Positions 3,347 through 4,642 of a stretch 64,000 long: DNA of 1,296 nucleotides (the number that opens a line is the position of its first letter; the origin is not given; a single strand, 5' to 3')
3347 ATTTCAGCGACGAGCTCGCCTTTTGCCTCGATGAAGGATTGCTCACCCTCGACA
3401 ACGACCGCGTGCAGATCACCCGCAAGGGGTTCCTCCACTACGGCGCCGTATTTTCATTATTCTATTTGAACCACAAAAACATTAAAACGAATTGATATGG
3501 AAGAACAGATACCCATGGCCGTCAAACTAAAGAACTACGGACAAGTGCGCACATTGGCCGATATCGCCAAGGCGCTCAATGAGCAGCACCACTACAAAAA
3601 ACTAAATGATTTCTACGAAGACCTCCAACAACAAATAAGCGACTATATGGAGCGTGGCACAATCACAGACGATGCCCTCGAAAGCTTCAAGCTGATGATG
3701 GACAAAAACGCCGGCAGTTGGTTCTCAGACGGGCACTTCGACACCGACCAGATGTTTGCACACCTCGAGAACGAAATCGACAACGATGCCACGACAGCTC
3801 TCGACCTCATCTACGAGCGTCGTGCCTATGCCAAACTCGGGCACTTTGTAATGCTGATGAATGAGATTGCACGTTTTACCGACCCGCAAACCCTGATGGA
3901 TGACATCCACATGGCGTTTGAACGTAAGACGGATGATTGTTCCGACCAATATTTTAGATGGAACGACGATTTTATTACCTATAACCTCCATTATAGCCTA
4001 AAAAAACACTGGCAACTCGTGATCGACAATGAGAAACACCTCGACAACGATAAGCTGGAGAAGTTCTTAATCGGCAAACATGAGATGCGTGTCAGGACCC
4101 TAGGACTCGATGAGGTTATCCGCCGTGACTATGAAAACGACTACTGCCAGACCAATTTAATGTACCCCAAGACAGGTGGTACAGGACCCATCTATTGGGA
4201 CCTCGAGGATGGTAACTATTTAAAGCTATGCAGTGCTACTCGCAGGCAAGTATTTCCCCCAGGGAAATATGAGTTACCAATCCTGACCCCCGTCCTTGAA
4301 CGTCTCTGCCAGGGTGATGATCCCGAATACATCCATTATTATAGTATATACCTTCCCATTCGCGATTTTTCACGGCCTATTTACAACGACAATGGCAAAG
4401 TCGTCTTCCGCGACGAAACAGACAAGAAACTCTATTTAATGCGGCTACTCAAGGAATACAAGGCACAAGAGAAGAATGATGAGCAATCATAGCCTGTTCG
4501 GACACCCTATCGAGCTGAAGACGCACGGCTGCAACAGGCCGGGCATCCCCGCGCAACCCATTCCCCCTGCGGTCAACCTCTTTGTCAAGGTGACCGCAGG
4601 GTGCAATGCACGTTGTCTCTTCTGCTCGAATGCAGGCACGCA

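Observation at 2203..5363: Uncharacterised, translationally coupled trio: HemN-like radical SAM, orphan 331-aa protein, small MoaA-like radical SAM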

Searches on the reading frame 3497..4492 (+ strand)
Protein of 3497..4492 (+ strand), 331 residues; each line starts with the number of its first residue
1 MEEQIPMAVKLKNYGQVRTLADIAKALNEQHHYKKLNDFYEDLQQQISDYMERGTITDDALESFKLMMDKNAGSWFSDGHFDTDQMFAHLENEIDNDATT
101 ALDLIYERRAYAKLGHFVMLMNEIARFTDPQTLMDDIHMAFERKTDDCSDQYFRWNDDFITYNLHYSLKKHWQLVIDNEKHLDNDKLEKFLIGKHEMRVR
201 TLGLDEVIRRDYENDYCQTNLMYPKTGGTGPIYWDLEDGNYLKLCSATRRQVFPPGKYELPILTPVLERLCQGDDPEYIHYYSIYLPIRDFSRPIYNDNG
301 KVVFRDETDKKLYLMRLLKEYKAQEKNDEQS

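Call 3: search_protein_families(library=pfam, proteins=[window:3497-4492:+], max_evalue=0.1)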
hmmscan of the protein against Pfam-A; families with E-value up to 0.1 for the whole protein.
window:3497-4492:+ (331 aa): 1 family
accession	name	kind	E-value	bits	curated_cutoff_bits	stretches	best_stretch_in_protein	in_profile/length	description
PF14417.12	MEDS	-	0.091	13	29.8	0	44-96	40-93/161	MEDS: MEthanogen/methylotroph, DcmR Sensory domain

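Call 4: search_protein_families(library=ncbifam, proteins=[window:3497-4492:+], max_evalue=0.1)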
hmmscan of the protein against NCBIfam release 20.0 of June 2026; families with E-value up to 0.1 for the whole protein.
window:3497-4492:+ (331 aa): 0 families

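Call 5: search_protein_families(library=padloc, proteins=[window:3497-4492:+], max_evalue=0.1)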
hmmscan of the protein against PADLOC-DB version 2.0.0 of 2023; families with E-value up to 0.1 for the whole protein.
window:3497-4492:+ (331 aa): 1 family
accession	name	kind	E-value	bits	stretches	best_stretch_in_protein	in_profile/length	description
PDLC02700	Orf5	-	0.0022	14.8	1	102-220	266-384/555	Orf5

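Call 6: find_homologous_proteins(query=window:3497-4492:+)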
Query window:3497-4492:+ (331 aa): 13 proteins with E <= 0.001 among 1077 candidates.
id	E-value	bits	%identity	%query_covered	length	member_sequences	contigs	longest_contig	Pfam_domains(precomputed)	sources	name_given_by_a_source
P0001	3.7e-196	669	88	98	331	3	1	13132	-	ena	-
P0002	3.6e-152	524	69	100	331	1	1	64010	-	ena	-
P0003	1.1e-110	388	55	98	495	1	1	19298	-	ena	-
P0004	4.4e-108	380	54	99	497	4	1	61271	-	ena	-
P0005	6.9e-102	359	52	99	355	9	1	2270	-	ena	-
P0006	1.6e-101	358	52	99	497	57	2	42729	-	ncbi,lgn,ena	-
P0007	6.1e-101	356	50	98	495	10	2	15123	-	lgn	-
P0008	3.6e-99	350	49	99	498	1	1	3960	-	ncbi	-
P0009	8.7e-99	349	50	99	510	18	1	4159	-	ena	-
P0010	1.9e-97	345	49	99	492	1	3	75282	-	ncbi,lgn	-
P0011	2.2e-94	334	47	98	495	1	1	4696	-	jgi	-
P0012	1.3e-90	322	46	98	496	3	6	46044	-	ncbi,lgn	-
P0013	2.4e-42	163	32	93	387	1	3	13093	-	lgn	-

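Call 8: search_protein_families(library=pfam, proteins=[P0006, P0010, P0012, P0013], max_evalue=0.1)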
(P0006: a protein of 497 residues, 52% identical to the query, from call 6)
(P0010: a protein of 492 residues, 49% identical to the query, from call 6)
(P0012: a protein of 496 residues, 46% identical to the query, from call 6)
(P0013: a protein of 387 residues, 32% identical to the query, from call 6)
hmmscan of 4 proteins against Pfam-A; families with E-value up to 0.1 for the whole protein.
P0006 (497 aa): 0 families

P0010 (492 aa): 0 families

P0012 (496 aa): 1 family
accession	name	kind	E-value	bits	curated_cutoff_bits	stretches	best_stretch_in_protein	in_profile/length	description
PF10776.14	DUF2600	-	0.018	14.4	25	1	324-366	215-257/328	Protein of unknown function (DUF2600)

P0013 (387 aa): 0 families

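Call 9: search_protein_families(library=ncbifam, proteins=[P0006, P0013], max_evalue=0.1)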
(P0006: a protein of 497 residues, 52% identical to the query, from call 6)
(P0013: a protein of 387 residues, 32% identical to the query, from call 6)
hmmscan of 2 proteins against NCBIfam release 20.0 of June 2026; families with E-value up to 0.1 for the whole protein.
P0006 (497 aa): 2 families
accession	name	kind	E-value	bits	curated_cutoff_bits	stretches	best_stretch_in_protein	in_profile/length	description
NF049995.1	A1S_2505_Nterm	subfamily_domain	8.8e-38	128.9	45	1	47-152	1-109/109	A1S_2505 family phage non-structural protein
NF047924.1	VPA1263_T6SS_effector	exception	0.04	12.3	900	1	336-408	520-585/711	T6SS effector antibacterial DNase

P0013 (387 aa): 1 family
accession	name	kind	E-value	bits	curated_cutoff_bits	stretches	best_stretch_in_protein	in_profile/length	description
NF001775.0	PRK00513.1-6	equivalog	0.0011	18.6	292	1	84-206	23-142/210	septum site-determining protein MinC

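Call 10: find_encoding_contigs(protein=P0002, flank=10000, max_places=3)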
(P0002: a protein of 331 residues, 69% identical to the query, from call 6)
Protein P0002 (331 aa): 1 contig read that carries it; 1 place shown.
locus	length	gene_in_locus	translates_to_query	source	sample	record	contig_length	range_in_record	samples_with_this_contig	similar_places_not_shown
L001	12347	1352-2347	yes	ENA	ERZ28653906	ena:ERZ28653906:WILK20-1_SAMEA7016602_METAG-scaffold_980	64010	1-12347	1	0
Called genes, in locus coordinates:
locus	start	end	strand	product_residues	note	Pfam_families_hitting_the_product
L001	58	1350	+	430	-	PF04055:Radical_SAM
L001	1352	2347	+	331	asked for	-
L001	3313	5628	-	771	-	PF08757:CotH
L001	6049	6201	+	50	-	-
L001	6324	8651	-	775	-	PF00933:Glyco_hydro_3, PF01915:Glyco_hydro_3_C, PF14310:Fn3-like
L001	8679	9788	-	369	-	PF19190:BACON_2, PF13004:BACON, PF03935:SKN1_KRE6_Sbg1 (faint), PF00722:Glyco_hydro_16, PF26113:GH16_XgeA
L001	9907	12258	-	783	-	-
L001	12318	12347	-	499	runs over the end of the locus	PF14322:SusD-like_3 (weak), PF07980:SusD_RagB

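Call 11: find_encoding_contigs(protein=P0006, flank=10000, max_places=3)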
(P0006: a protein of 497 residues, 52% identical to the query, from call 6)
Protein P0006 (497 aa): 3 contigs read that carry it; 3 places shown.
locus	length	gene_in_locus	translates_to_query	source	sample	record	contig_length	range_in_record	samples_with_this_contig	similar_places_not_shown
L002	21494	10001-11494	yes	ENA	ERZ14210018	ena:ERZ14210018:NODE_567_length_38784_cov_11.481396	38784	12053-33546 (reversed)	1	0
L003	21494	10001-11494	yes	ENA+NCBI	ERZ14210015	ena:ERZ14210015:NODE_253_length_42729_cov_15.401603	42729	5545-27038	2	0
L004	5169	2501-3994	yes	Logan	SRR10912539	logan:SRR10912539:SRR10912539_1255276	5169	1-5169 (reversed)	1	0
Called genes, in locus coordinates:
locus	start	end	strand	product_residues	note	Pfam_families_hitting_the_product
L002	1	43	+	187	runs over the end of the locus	-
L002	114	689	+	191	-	-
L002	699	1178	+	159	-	PF13673:Acetyltransf_10 (weak), PF00583:Acetyltransf_1, PF13508:Acetyltransf_7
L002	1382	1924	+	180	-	PF00255:GSHPx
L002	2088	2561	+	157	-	-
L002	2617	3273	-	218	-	-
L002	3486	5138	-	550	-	PF00004:AAA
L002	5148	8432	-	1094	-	PF13872:AAA_34, PF13871:Helicase_C_4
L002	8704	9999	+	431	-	PF04055:Radical_SAM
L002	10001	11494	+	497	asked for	-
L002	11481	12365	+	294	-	PF04055:Radical_SAM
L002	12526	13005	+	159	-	PF00334:NDK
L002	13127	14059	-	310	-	PF00291:PALP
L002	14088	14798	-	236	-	PF00106:adh_short, PF08659:KR (weak), PF13561:adh_short_C2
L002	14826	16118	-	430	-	PF01053:Cys_Met_Meta_PP, PF00155:Aminotran_1_2, PF01041:DegT_DnrJ_EryC1, PF00266:Aminotran_5 (weak)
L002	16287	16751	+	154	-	PF01047:MarR (weak), PF13404:HTH_AsnC-type, PF13412:HTH_24, PF01037:AsnC_trans_reg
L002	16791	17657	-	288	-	-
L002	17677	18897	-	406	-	PF13506:Glyco_transf_21, PF00535:Glycos_transf_2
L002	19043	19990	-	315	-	PF01259:SAICAR_synt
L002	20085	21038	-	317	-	PF08885:GSCFA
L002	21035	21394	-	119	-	-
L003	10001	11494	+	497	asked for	-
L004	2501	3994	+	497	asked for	-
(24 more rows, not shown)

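Call 12: find_encoding_contigs(protein=P0010, flank=10000, max_places=3)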
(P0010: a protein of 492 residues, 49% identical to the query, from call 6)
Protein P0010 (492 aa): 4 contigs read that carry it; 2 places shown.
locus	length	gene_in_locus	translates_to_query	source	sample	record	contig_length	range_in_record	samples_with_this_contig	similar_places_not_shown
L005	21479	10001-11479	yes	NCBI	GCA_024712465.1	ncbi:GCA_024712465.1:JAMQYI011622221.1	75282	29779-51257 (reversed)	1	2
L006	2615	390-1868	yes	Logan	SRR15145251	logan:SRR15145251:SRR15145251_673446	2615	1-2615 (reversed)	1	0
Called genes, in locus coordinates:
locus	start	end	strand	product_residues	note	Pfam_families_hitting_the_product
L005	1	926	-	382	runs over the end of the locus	-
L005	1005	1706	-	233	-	-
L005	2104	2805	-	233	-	PF00574:CLP_protease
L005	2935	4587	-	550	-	PF00004:AAA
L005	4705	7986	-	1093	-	PF13872:AAA_34, PF13871:Helicase_C_4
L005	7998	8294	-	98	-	-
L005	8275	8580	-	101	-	-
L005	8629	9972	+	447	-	PF04055:Radical_SAM, PF06969:HemN_C (weak)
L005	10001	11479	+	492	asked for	-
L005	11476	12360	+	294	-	PF04055:Radical_SAM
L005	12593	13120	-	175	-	-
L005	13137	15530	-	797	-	PF00294:PfkB (weak)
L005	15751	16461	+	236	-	PF13151:DUF3990 (weak), PF18760:ART-PolyVal (weak)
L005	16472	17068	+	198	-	PF08719:NADAR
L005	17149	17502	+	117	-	-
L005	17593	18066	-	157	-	-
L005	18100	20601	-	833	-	PF00012:HSP70, PF06723:MreB_Mbl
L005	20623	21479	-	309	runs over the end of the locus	PF10805:DUF2730 (faint)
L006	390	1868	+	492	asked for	-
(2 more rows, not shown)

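Call 13: find_encoding_contigs(protein=P0012, flank=10000, max_places=3)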
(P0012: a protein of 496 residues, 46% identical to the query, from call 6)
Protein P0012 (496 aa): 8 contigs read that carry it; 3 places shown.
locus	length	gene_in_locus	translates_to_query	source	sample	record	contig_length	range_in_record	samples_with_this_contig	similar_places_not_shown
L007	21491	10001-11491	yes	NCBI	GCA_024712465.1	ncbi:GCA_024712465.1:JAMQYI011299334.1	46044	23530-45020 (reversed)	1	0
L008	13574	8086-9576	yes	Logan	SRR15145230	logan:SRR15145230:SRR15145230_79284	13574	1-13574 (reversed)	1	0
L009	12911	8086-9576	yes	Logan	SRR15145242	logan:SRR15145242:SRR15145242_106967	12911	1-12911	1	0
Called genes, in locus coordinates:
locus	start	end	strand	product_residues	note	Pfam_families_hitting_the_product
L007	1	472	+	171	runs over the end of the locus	-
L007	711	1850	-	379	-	PF14903:WG_beta_rep (faint)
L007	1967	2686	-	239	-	-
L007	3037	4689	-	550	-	PF00004:AAA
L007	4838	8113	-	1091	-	PF13872:AAA_34, PF13871:Helicase_C_4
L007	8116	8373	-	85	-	-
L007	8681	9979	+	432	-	PF04055:Radical_SAM, PF06969:HemN_C (faint)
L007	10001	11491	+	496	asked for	-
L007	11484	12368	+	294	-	PF04055:Radical_SAM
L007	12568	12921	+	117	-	-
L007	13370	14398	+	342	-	-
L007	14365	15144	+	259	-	PF00004:AAA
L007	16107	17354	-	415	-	PF12704:MacB_PCD, PF02687:FtsX (weak)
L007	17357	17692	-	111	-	PF02033:RBFA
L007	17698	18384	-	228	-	PF01596:Methyltransf_3, PF13578:Methyltransf_24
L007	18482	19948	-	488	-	PF00224:PK, PF02887:PK_C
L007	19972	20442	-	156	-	PF01220:DHquinase_II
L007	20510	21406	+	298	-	PF02899:Phage_int_SAM_1, PF13495:Phage_int_SAM_4 (weak), PF00589:Phage_integrase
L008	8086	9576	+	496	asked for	-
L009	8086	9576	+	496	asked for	-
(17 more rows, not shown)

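Call 24: search_protein_families(library=padloc, proteins=[L005:4705-7986:-, L005:2935-4587:-, L005:8629-9972:+, L005:11476-12360:+, L005:7998-8294:-, L005:8275-8580:-, P0010], max_evalue=0.01)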
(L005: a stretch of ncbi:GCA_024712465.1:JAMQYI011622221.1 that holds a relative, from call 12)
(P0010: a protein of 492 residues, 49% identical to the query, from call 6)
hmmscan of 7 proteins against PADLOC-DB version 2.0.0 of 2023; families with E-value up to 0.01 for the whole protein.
L005:4705-7986:- (1093 aa): 0 families

L005:2935-4587:- (550 aa): 7 families
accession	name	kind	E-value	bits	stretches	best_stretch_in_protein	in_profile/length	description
PDLC02196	IetA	-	4.6e-27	93.4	1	292-535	86-319/374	-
PDLC02195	IetA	-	2.1e-23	81.3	1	286-523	94-321/395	-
PDLC04232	IetA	-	4.3e-16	57.2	1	325-499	107-276/330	-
PDLC04231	IetA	-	9.3e-11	40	1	326-478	109-253/262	-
PDLC00915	TRIP13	-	3.3e-10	37.8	1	336-490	65-229/302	TRIP13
PDLC00914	TRIP13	-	3.7e-08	31.2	1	332-494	69-240/302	TRIP13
PDLC03838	DolB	-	0.0079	13.5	0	442-493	269-326/375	-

L005:8629-9972:+ (447 aa): 0 families

L005:11476-12360:+ (294 aa): 2 families
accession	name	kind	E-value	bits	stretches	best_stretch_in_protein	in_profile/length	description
PDLC02903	pVip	-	4.4e-09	34.2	1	36-140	4-100/257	Viperins not associated with kinases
PDLC02904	pVip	-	3e-07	28.2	1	37-139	8-106/262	Viperins associated with kinases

L005:7998-8294:- (98 aa): 1 family
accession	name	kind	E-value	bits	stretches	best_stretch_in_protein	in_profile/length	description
PDLC03947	RmrA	-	0.0068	13.3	1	21-64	7-50/383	-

L005:8275-8580:- (101 aa): 0 families

P0010 (492 aa): 0 families

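Call 25: search_protein_families(library=ncbifam, proteins=[L005:4705-7986:-, L005:2935-4587:-, L005:8629-9972:+, L005:11476-12360:+], max_evalue=0.001)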
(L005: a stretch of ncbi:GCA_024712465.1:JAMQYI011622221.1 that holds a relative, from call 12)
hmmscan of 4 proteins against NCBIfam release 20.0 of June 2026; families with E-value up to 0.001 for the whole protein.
L005:4705-7986:- (1093 aa): 0 families

L005:2935-4587:- (550 aa): 10 families
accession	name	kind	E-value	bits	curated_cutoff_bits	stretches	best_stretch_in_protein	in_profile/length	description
NF042959.1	IteA_antiphage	equivalog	1.1e-21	77.4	510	1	319-525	110-311/367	anti-phage ATPase IteA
NF041006.2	cell_div_CdvC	equivalog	3.3e-17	62.5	650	1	337-511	137-315/370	cell division protein CdvC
TIGR01243.1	CDC48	subfamily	7.6e-14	51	802.65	1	324-513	477-667/733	CDC48 family AAA ATPase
NF003069.1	PRK03992.1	subfamily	3.2e-11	43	500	1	326-511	157-345/379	proteasome-activating nucleotidase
NF047747.1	PrtsmActNtasePan2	equivalog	4.7e-11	42.6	700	1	325-511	176-365/397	proteasome-activating nucleotidase Pan2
NF047748.1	PrtsmActNtasePan1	equivalog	3.7e-10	39.4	750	1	325-509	173-360/405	proteasome-activating nucleotidase Pan1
TIGR01242.2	TIGR01242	subfamily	8e-10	38.2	500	1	327-482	141-295/362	proteasome-activating nucleotidase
TIGR01241.2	FtsH_fam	equivalog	6.8e-08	31.7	600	1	321-511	182-375/598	ATP-dependent zinc metalloprotease FtsH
NF008004.0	PRK10733.1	equivalog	2.8e-06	25.6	1008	1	324-463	175-311/644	ATP-dependent zinc metalloprotease FtsH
TIGR03689.1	pup_AAA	equivalog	3.6e-06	26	504.75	1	327-518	209-409/512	proteasome ATPase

L005:8629-9972:+ (447 aa): 17 families
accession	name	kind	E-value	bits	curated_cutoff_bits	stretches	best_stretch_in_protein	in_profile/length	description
NF006067.1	PRK08208.1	equivalog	1.9e-41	142.4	380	1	39-413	28-407/427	STM4012 family radical SAM protein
TIGR04107.1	rSAM_HutW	equivalog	3.3e-35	121.7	400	1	20-252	14-242/419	heme anaerobic degradation radical SAM methyltransferase ChuW/HutW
TIGR00539.1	hemN_rel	equivalog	1.6e-32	113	205.4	1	48-243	2-192/361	radical SAM family heme chaperone HemW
TIGR00538.1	hemN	equivalog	4.4e-30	104.9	324.95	1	42-240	45-240/454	oxygen-independent coproporphyrinogen III oxidase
TIGR03994.1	rSAM_HemZ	equivalog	5.4e-29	101.5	321.4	1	44-242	82-278/401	coproporphyrinogen dehydrogenase HemZ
NF006385.0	PRK08629.1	equivalog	8.4e-21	74.2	355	1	48-268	54-266/439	coproporphyrinogen III oxidase family protein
NF004567.0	PRK05904.1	equivalog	2.4e-20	73.1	355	1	49-237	9-189/353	coproporphyrinogen III oxidase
NF006060.0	PRK08207.1-3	equivalog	4.2e-20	72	653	1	44-240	147-344/477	coproporphyrinogen III oxidase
NF006064.0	PRK08207.2-2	equivalog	5.7e-19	68.5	504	1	44-241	142-339/465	coproporphyrinogen III oxidase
NF005133.0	PRK06582.1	equivalog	8.6e-17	61.2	597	1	46-241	11-200/390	coproporphyrinogen III oxidase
NF006066.0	PRK08207.2-5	equivalog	1e-15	57.4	1117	1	47-241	191-385/518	coproporphyrinogen III oxidase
NF006063.0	PRK08207.2-1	equivalog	9.3e-15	54.2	1074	1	46-275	192-424/518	coproporphyrinogen III oxidase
NF006062.0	PRK08207.1-5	equivalog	1.2e-13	50.8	1007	1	45-240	147-343/476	coproporphyrinogen III oxidase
NF006061.0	PRK08207.1-4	equivalog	2.3e-12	46.5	702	1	44-240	171-368/501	coproporphyrinogen III oxidase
NF006059.0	PRK08207.1-1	equivalog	3.3e-10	39.3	1012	1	46-241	171-367/496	coproporphyrinogen III oxidase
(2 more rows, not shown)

L005:11476-12360:+ (294 aa): 28 families (the best 25 are shown)
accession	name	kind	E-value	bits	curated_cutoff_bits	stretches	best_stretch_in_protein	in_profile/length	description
TIGR02666.1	moaA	equivalog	7.1e-13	48.2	284.05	1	35-272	13-260/336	GTP 3',8-cyclase MoaA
TIGR02668.1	moaA_archaeal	equivalog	1.4e-12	47.2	325.25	1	33-274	11-250/303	GTP 3',8-cyclase MoaA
NF001199.0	PRK00164.2-1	equivalog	7.5e-12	45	231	1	33-274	13-252/308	GTP 3',8-cyclase MoaA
TIGR02495.1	NrdG2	equivalog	9.4e-11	41.4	131.15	1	35-126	19-106/193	anaerobic ribonucleoside-triphosphate reductase activating protein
TIGR02493.1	PFLA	equivalog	1.1e-10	41.3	231.75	1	35-195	18-183/235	pyruvate formate-lyase-activating protein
TIGR03977.1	rSAM_pair_HxsC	equivalog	1.5e-10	40.5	267.9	1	36-124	29-113/292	His-Xaa-Ser system radical SAM maturase HxsC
NF038283.1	viperin_w_prok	equivalog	1.7e-08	34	180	1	31-140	3-114/281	viperin family antiviral radical SAM protein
NF045646.2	rSAM_Se_TrsS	equivalog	2.6e-07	29.5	490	1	33-120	87-171/441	radical SAM (seleno)protein TrsS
NF050035.1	rSAM_WgK_link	exception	4.6e-07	29.1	650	1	35-124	12-98/367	radical SAM/SPASM peptide maturase WgkB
TIGR04478.1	rSAM_YfkAB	equivalog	6.6e-07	28.9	250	1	35-124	28-117/363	radical SAM/CxCxxxxC motif protein YfkAB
TIGR04317.1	W_rSAM_matur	equivalog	2.1e-06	27.1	380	1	33-140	5-110/349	tungsten cofactor oxidoreductase radical SAM maturase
NF033640.1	N_Twi_rSAM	subfamily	2.5e-06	26.8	170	1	36-126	115-220/398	twitch domain-containing radical SAM protein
TIGR02494.1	PFLE_PFLC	subfamily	1.4e-05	24.5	174.35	0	82-198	127-242/293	glycyl-radical enzyme activating protein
NF045702.1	rSAM_GDGT_ether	equivalog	1.9e-05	23.5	450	1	34-128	88-183/486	tetraether lipid synthase Tes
TIGR04167.1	rSAM_SeCys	equivalog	2.9e-05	23.4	300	1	34-95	10-70/303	arsenosugar biosynthesis radical SAM (seleno)protein ArsS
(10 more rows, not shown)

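Call 26: predict_structure(alignment_id=A1)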
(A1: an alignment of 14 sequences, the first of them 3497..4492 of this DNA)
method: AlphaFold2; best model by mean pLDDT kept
length: 331 residues; sequences in the alignment: 14
mean_pLDDT: 74.1   pTM: 0.61
mean pLDDT of the five models: 74.1, 73.8, 70.8, 61.7, 57.6
residues with pLDDT >= 90: 53; 70-90: 162; 50-70: 84; < 50: 32
segments of 3 or more residues with pLDDT < 50: 1-4, 145-156, 242-255
pLDDT, mean of each block of 10 residues (from residue 1): 50 78 91 90 85 74 81 83 87 61 56 73 90 85 52 48 70 87 81 69 74 66 60 58 39 49 88 91 90 86 85 91 80 52
secondary structure, 60 per line:
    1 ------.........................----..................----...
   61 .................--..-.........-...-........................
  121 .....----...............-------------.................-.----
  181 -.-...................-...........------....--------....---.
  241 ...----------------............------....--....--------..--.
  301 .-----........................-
elements in order: H7-31 H36-53 H58-75 H83-91 H97-125 H130-144 H158-174 H184-202 H204-211 E212-214 E221-224 E233-236 E240-243 H260-271 E278-281 E284-287 H307-330

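Call 29: search_protein_representatives(alignment_id=A2)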
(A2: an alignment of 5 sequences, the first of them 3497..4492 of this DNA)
Query: 5 sequences, 331 profile positions. Proteins with E-value up to 0.001 (for the whole library): 109; up to 1e-10: 97; up to 1e-30: 56. The best 109 are listed.
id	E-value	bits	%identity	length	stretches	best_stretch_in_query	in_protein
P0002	3.3e-176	601.9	-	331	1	1-331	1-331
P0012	1.0e-127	442.5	-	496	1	4-328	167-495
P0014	1.7e-79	284.0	-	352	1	8-316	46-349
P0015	6.8e-74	265.6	-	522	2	95-319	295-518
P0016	2.8e-73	263.6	-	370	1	5-319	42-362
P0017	4.4e-73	262.9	-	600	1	10-298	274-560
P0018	8.3e-73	262.0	-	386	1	8-296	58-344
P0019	6.7e-71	255.7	-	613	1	4-314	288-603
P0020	8.4e-71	255.4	-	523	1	5-319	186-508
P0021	1.1e-68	248.4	-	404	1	4-312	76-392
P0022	3.1e-66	240.4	-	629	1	8-292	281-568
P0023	1.3e-63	231.8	-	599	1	4-316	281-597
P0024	2.6e-61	224.2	-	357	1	9-316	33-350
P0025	3.3e-59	217.3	-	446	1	5-317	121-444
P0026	1.5e-55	205.3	-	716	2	4-253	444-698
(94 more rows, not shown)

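Call 31: fold_search(model_id=the predicted structure, library=pdb)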
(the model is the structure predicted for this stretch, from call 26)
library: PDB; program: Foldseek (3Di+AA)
matches with E <= 10: 10; with E <= 0.001: 0
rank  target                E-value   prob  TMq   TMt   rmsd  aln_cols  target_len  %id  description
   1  6af4_C                1.6e+00  0.15  0.15  0.35  15.6       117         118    9  Toxin-Antitoxin module from Streptococcus pneumoniae (released 2019-08-14)
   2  6af4_A                2.2e+00  0.16  0.15  0.35  13.5        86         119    9  Toxin-Antitoxin module from Streptococcus pneumoniae (released 2019-08-14)
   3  9e78_1I               3.5e+00  0.04  0.15  0.08  19.6       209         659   13  48-nm repeat of the Leishmania tarentolae doublet microtubule (released 2025-03-12)
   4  3g15_B                6.7e+00  0.01  0.08  0.09  17.9       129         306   16  Crystal structure of human choline kinase alpha in complex with hemicholinium-3 and ADP (released 2009-02-10)
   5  4dq9_B                7.1e+00  0.02  0.07  0.12  13.4        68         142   15  Crystal structure of the minor pseudopilin EPSH from the type II secretion system of Vibrio cholerae (released 2013-03-13)
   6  5h0p                  7.9e+00  0.01  0.09  0.19   9.7        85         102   15  Crystal structure of EF-hand protein mutant (released 2017-09-13)
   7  5wwo_A                8.8e+00  0.01  0.14  0.16  13.9       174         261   14  Crystal structure of Enp1 (released 2017-06-28)
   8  2nrw                  9.3e+00  0.01  0.09  0.13  19.6       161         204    9  Crystal structure of the C terminal half of UvrC (released 2007-02-06)
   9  4nk7                  9.3e+00  0.01  0.10  0.13  15.6       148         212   12  Crystal Structure of the D. melanogaster Plk4 cryptic polo box (CPB) (released 2014-08-27)
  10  6nbu                  9.8e+00  0.04  0.14  0.28   7.4        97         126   16  CRISPR Complex Subunit Csm2 from Staphylococcus epidermidis RP62a (released 2019-02-13)

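Call 32: search_protein_families(library=pfam, alignment_id=A3, max_evalue=0.001)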
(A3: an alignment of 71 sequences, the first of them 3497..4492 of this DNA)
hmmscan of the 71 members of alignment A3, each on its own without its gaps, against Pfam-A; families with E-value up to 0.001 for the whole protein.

A. member 1, window:3497-4492:+ (331 aa): 0 families

B. families by the number of members that match (of 71 scanned): 5 families
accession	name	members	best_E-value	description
PF08837.16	DUF1810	6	7.4e-52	Protein of unknown function (DUF1810)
PF03747.19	ADP_ribosyl_GH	2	5.3e-36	ADP-ribosylglycohydrolase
PF00091.31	Tubulin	1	2e-11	Tubulin/FtsZ family, GTPase domain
PF12072.13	RNase_Y_N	1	4.3e-09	RNase Y N-terminal region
PF17866.7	AAA_lid_6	1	0.00036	AAA lid domain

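Call 33: search_protein_families(library=ncbifam, alignment_id=A3, max_evalue=0.001)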
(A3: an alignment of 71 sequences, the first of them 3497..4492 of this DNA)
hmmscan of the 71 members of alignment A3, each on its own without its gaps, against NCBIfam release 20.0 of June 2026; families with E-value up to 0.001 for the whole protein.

A. member 1, window:3497-4492:+ (331 aa): 0 families

B. families by the number of members that match (of 71 scanned): 5 families
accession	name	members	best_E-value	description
NF049995.1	A1S_2505_Nterm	25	1.4e-43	A1S_2505 family phage non-structural protein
TIGR00065.1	ftsZ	3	1.9e-22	cell division protein FtsZ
TIGR02662.1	dinitro_DRAG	2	1.4e-11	ADP-ribosyl-[dinitrogen reductase] hydrolase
NF041672.1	ADPriboarghdlase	2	7.9e-08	ADP-ribosylarginine hydrolase Tri1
TIGR03319.1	RNase_Y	1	3.3e-10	ribonuclease Y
